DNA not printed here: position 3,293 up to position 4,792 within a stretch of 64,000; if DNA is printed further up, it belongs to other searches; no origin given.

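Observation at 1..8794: AlgE-type C5-epimerase-like and PL7 lyase genes, both RTX-tagged, next to two Sel1-repeat proteins and without a type I secretion system nearby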

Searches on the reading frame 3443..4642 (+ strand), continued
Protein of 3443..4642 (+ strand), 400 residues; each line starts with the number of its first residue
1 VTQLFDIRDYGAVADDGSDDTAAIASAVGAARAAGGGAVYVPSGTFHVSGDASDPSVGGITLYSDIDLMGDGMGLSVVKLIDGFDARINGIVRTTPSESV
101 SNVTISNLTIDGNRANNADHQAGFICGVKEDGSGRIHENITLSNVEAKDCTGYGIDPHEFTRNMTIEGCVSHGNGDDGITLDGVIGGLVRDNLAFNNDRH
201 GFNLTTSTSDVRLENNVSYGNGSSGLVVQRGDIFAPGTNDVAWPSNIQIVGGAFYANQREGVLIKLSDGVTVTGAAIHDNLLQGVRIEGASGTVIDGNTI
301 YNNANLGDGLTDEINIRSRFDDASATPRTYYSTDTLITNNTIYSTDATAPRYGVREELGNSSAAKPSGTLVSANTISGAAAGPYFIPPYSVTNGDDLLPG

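Call 39: search_protein_families(library=ncbifam, proteins=[L080:1612-2310:+, L080:2539-3849:+, L080:3833-5332:+, L080:5358-6494:+, L080:6491-7900:+, L080:7900-9888:+, L080:10001-11539:+, L080:11532-12638:+, L080:12617-15373:+, L080:15439-18204:+], max_evalue=0.00001)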
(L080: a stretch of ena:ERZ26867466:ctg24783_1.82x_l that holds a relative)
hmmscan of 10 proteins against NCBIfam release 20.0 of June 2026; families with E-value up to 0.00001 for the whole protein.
L080:1612-2310:+ (232 aa): 3 families
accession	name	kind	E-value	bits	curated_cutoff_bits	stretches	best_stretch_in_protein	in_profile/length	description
NF050806.1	TransRegFixKCaul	equivalog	7.5e-10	38.4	300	1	33-208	26-196/215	transcriptional regulator FixK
NF045989.1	TransRegFnrLRhodb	equivalog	1.4e-08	34.3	300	1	35-221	41-231/245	transcriptional regulator FnrL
NF008365.0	PRK11161.1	subfamily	2.2e-06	27.2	228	1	25-224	42-242/250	fumarate/nitrate reduction transcriptional regulator Fnr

L080:2539-3849:+ (436 aa): 7 families
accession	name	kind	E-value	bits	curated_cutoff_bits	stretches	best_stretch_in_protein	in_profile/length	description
TIGR03026.1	NDP-sugDHase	subfamily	4.2e-111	371.6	189.8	1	1-402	1-390/413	nucleotide sugar dehydrogenase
NF041297.1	UDPGDh_AglM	equivalog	1.9e-93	313.8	670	1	1-355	1-358/429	UDP-glucose 6-dehydrogenase AglM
NF047673.2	TeichurnBiosyTuaD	equivalog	5.5e-71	240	700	1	2-355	3-352/439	UDP-glucose 6-dehydrogenase TuaD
NF040825.1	UDPMaNacDH_Arch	equivalog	4.9e-38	131.1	750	1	1-357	1-352/418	UDP-N-acetyl-D-mannosamine dehydrogenase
NF011631.0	PRK15057.1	equivalog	1.1e-33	116.9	757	1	1-395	1-364/388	UDP-glucose 6-dehydrogenase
NF008286.0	PRK11064.1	equivalog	9.5e-29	100.2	459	1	2-357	5-365/420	UDP-N-acetyl-D-mannosamine dehydrogenase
NF011729.0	PRK15182.1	equivalog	1.9e-14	53.3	592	1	2-357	8-358/425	Vi polysaccharide biosynthesis UDP-N-acetylglucosamine C-6 dehydrogenase TviB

L080:3833-5332:+ (499 aa): 1 family
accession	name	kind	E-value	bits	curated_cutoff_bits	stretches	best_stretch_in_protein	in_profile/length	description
TIGR04242.1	nodulat_NodC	equivalog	6.5e-06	25.3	550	1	152-404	111-344/395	chitooligosaccharide synthase NodC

L080:5358-6494:+ (378 aa): 0 families

L080:6491-7900:+ (469 aa): 3 families
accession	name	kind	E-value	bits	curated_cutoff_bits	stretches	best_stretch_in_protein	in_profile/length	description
TIGR01479.1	GMP_PMI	equivalog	6.1e-110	368.2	372.95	1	4-443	1-439/467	mannose-1-phosphate guanylyltransferase/mannose-6-phosphate isomerase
NF012004.0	PRK15460.1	equivalog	1.4e-82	277.8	859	1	4-423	6-429/478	mannose-1-phosphate guanyltransferase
TIGR03992.1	Arch_glmU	subfamily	2.8e-06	26.5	292.1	1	6-204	3-177/393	bifunctional sugar-1-phosphate nucleotidylyltransferase/acetyltransferase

L080:7900-9888:+ (662 aa): 0 families

L080:10001-11539:+ (512 aa): 1 family
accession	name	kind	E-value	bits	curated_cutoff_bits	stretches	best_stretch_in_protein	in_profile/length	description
NF038177.1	epimerase_AlgG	equivalog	5.6e-93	312.3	700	1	38-414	91-455/519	mannuronan 5-epimerase AlgG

L080:11532-12638:+ (368 aa): 3 families
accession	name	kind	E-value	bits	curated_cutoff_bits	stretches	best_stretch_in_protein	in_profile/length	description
NF001469.0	PRK00325.1-4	equivalog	1.1e-11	44.4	366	1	106-262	114-276/360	polysaccharide lyase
NF001467.0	PRK00325.1-2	equivalog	2.3e-06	26.7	429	1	103-261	112-278/364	mannuronate-specific alginate lyase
NF001466.0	PRK00325.1-1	equivalog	2.8e-06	26.7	615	0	181-262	154-235/320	poly(beta-D-mannuronate) lyase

L080:12617-15373:+ (918 aa): 4 families
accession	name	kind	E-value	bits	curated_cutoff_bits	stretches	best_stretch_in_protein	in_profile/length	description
NF038194.1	AlgK_TPR_lipo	equivalog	5.2e-18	64.9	700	1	189-325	284-419/448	alginate biosynthesis TPR repeat lipoprotein AlgK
NF047621.1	FlgprotMotXVib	equivalog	9.9e-18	64.4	330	1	193-312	61-181/211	flagellar protein MotX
NF033786.1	phenyl_MerG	equivalog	7.6e-10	39.1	350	1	750-898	29-188/217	phenylmercury resistance protein MerG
NF045484.1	TransRegExoR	equivalog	4.7e-07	29.3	450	0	753-852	126-225/267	exopolysaccharide production regulator ExoR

L080:15439-18204:+ (921 aa): 1 family
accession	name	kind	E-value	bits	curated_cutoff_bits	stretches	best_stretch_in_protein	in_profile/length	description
NF045484.1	TransRegExoR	equivalog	5.4e-07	29.1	450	0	874-919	151-196/267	exopolysaccharide production regulator ExoR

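Call 40: search_solved_structures(query=L080:2539-3849:+, max_evalue=1e-10)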
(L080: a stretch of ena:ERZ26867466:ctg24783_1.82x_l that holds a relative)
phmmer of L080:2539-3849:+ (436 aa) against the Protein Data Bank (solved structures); distinct sequences matched with E-value up to 1e-10: 30.
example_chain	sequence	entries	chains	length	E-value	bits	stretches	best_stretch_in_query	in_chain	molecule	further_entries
1mfz_A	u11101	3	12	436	2.5e-132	445.3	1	1-436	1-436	GDP-mannose 6-dehydrogenase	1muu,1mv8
3vtf_A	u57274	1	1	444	6.2e-74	252.9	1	3-356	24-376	UDP-glucose 6-dehydrogenase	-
2y0e_A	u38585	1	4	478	4.4e-58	200.7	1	1-357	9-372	UDP-GLUCOSE DEHYDROGENASE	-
3gg2_A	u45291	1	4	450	1e-57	199.5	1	2-355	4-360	Sugar dehydrogenase, UDP-glucose/GDP-mannose dehydrogenase family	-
2y0d_A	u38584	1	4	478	8e-57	196.6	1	1-357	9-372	UDP-GLUCOSE DEHYDROGENASE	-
2y0c_A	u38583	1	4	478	8e-57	196.5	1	1-357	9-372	UDP-GLUCOSE DEHYDROGENASE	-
4a7p_A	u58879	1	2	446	1.5e-54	189.1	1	2-355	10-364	UDP-GLUCOSE DEHYDROGENASE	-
4xr9_A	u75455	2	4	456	2.9e-40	142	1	1-355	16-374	CalS8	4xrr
7kws_A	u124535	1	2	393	3.6e-31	112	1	1-359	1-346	UDP-glucose 6-dehydrogenase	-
4r16_A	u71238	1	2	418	6.5e-31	111.2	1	1-358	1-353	418aa long hypothetical UDP-N-acetyl-D-mannosaminuronic acid dehydrogenase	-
3phl_A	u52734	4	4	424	6e-30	108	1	1-357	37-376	UDP-glucose 6-dehydrogenase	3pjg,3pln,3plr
3pid_A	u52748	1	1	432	6.3e-30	107.9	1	1-357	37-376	UDP-glucose 6-dehydrogenase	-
1dli_A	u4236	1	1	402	4.9e-29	105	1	1-369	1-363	UDP-GLUCOSE DEHYDROGENASE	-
1dlj_A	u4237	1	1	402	1.2e-27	100.4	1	1-369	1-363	UDP-GLUCOSE DEHYDROGENASE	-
2o3j_A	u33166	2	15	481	1.5e-27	100.1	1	2-372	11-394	UDP-glucose 6-dehydrogenase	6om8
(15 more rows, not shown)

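Call 41: search_solved_structures(query=L080:3833-5332:+, max_evalue=0.01)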
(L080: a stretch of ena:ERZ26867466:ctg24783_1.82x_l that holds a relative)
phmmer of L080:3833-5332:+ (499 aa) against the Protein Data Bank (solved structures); distinct sequences matched with E-value up to 0.01: 0.

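Call 42: search_solved_structures(query=L080:5358-6494:+, max_evalue=0.1)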
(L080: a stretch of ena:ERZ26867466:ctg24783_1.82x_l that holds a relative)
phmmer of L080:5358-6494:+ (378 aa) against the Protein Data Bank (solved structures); distinct sequences matched with E-value up to 0.1: 2.
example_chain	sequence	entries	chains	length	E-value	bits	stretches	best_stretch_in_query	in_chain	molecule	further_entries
4rt0_A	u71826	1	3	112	0.029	16.6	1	9-110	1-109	Alginate biosynthesis protein Alg44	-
4xrn_A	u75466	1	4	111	0.05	15.8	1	11-110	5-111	Alginate biosynthesis protein Alg44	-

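Call 43: search_solved_structures(query=L080:7900-9888:+, max_evalue=0.1)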
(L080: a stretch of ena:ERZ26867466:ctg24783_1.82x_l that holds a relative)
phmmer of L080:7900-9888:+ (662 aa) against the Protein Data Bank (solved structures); distinct sequences matched with E-value up to 0.1: 67 (the best 60 are shown).
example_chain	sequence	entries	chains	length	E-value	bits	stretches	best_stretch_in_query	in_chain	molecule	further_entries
5i9d_A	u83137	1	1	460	2.1e-07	33.6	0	383-462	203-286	pentatricopeptide repeat protein dPPR-U8A2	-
5lec_A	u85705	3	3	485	4e-07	32.6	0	574-612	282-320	DDD_D12_12_D12_12_D12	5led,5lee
5lem_A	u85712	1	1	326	9.9e-07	31.3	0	573-630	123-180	DD_Off7_11_3G124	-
5lea_A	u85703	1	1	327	4.7e-06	29.1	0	573-608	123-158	DD_Off7_12_3G124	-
5lel_A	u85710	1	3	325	1.4e-05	27.6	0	573-604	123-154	DD_Off7_10_3G124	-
5leb_A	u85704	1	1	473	1.4e-05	27.5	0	574-604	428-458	DDD_D12_06_D12_06_D12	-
5lw1_A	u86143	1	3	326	1.4e-05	27.5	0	573-626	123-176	DD_232_11_D12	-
5le4_A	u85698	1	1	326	1.7e-05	27.3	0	576-624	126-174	DD_D12_11_D12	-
5le9_A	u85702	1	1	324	1.9e-05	27.1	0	573-604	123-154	DD_Off7_09_3G124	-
5le2_A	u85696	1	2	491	2e-05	27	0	574-604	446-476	DDD_D12_15_D12_15_D12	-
5mak_A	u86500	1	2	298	2.3e-05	26.8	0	545-606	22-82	R7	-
5ma4_A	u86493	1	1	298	2.3e-05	26.8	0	545-606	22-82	K7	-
5ma3_A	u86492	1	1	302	2.5e-05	26.7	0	545-606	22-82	R11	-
5ma5_A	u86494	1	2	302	2.5e-05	26.7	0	545-606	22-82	K11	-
5ma9_A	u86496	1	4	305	2.7e-05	26.6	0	545-606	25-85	R11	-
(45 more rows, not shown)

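Call 44: search_protein_families(library=pfam, proteins=[L003:6634-7965:-, L003:7962-9680:-, L003:3014-4144:+, L003:4865-6055:+, L003:16167-17825:+, L003:17856-18929:+, L012:12645-14525:-, L012:15086-16669:+, L012:16659-17741:+, L002:18373-19557:-], max_evalue=0.0001)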
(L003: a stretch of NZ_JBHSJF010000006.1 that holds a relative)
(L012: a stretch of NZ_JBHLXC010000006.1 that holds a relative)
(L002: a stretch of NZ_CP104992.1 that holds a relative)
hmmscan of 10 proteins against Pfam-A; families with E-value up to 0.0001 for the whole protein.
L003:6634-7965:- (443 aa): 2 families
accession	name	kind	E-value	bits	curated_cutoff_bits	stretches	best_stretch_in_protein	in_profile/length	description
PF13437.12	HlyD_3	-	6.5e-22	78.7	22.2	1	296-399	2-97/106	HlyD family secretion protein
PF16576.10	HlyD_D23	-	4.3e-12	46.2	30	1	286-385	101-195/214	Barrel-sandwich domain of CusB or HlyD membrane-fusion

L003:7962-9680:- (572 aa): 2 families
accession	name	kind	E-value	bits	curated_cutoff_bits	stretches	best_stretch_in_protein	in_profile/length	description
PF00005.33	ABC_tran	-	6.8e-27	95.2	25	1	349-496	2-136/137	ABC transporter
PF00664.28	ABC_membrane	-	3.2e-10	40.6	28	1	25-282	4-268/274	ABC transporter transmembrane region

L003:3014-4144:+ (376 aa): 3 families
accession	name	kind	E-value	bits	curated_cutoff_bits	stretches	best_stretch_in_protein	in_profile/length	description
PF02405.21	MlaE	-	1.6e-70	237.5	22.5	1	160-369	2-211/212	Permease MlaE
PF13466.11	STAS_2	-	1.1e-09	38.7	29.2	1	18-93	1-75/80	STAS domain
PF01740.26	STAS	-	5.5e-06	26.5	22.6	1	26-93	21-89/106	STAS domain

L003:4865-6055:+ (396 aa): 2 families
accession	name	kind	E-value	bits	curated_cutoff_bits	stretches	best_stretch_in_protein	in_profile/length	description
PF03886.18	ABC_trans_aux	-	2e-18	66.9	26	1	233-387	1-159/161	ABC-type transport auxiliary lipoprotein component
PF02470.25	MlaD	-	1.8e-14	54.1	25.1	1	64-141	3-80/81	MlaD protein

L003:16167-17825:+ (552 aa): 2 families
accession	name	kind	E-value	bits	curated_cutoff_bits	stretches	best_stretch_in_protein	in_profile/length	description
PF13641.12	Glyco_tranf_2_3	-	2.1e-30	106.9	27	1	133-389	5-229/230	Glycosyltransferase like family 2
PF13632.12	Glyco_trans_2_3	-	3.8e-16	59.9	27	1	228-452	1-189/198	Glycosyl transferase family group 2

L003:17856-18929:+ (357 aa): 2 families
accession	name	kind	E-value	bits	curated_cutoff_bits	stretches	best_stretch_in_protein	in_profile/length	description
PF07238.19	PilZ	-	1.1e-06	29.3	22.5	1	10-101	2-98/102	PilZ domain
PF13437.12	HlyD_3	-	1.8e-05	25.8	22.2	1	229-291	2-64/106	HlyD family secretion protein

L012:12645-14525:- (626 aa): 6 families
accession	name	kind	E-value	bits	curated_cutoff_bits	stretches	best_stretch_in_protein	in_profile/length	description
PF01434.24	Peptidase_M41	-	4.3e-61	206.5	29.9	1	411-601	2-189/191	Peptidase family M41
PF00004.35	AAA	-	7.9e-44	149.7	21.2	1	196-329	1-130/131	ATPase family associated with various cellular activities (AAA)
PF17862.7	AAA_lid_3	-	2.9e-16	59.1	27.2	1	352-395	1-44/45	AAA+ lid domain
PF06480.20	FtsH_ext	-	9.3e-13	48.7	25.5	1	14-101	3-102/103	FtsH Extracellular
PF06068.19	TIP49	-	4.8e-06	26.4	23.8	1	186-230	46-89/347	TIP49 P-loop domain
PF07728.20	AAA_5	-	1e-05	26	22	0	196-265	2-79/139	AAA domain (dynein-related subfamily)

L012:15086-16669:+ (527 aa): 2 families
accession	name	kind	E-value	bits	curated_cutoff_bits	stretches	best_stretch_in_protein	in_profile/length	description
PF00005.33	ABC_tran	-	7e-47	159.9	25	2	40-184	2-137/137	ABC transporter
PF13304.12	AAA_21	-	3e-07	31.2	27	0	51-89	1-39/304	AAA domain, putative AbiEii toxin, Type IV TA system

L012:16659-17741:+ (360 aa): 1 family
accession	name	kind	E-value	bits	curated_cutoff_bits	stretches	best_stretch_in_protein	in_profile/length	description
PF02653.21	BPD_transp_2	-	1.3e-43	149.6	26.8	1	63-336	6-268/269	Branched-chain amino acid transport system / permease component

L002:18373-19557:- (394 aa): 4 families
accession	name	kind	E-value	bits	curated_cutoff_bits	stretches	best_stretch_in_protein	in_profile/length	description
PF00005.33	ABC_tran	-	5.1e-33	115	25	1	56-203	2-136/137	ABC transporter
PF08402.16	TOBE_2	-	1.9e-08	34.7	21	1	319-387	1-76/76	TOBE domain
PF13304.12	AAA_21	-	9.2e-06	26.4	27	1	135-236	178-300/304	AAA domain, putative AbiEii toxin, Type IV TA system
PF02463.25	SMC_N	-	6.4e-05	22.9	40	0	65-240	24-205/220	RecF/RecN/SMC N terminal domain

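Call 70: predict_structure(alignment_id=A1)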
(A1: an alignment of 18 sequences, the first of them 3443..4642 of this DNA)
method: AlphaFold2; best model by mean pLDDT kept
length: 400 residues; sequences in the alignment: 18
mean_pLDDT: 88.9   pTM: 0.88
mean pLDDT of the five models: 88.9, 88.6, 88.2, 87.7, 87.3
residues with pLDDT >= 90: 288; 70-90: 70; 50-70: 18; < 50: 24
segments of 3 or more residues with pLDDT < 50: 360-364, 383-400
pLDDT, mean of each block of 10 residues (from residue 1): 93 92 98 98 97 93 98 97 95 96 98 96 93 91 99 93 97 98 96 98 95 98 97 75 94 97 97 97 94 97 76 88 82 93 73 72 61 82 41 30
secondary structure, 60 per line:
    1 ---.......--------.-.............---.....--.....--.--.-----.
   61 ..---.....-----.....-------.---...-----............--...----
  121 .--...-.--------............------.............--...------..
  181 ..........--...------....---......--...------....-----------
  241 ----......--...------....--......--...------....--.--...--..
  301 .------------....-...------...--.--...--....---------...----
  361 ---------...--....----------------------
elements in order: E4-6 H7-10 H21-33 E37-41 E44-48 E60-62 E66-70 E76-80 E92-94 E100-111 E124-126 E137-148 E155-167 E170-172 E179-190 E193-195 E202-205 E209-214 E217-219 E226-229 E245-250 E253-255 E262-265 E268-273 E276-278 E285-288 E294-296 E299-301 E314-317 E319-321 E328-330 E336-338 E341-344 E354-356 E370-372 E375-378
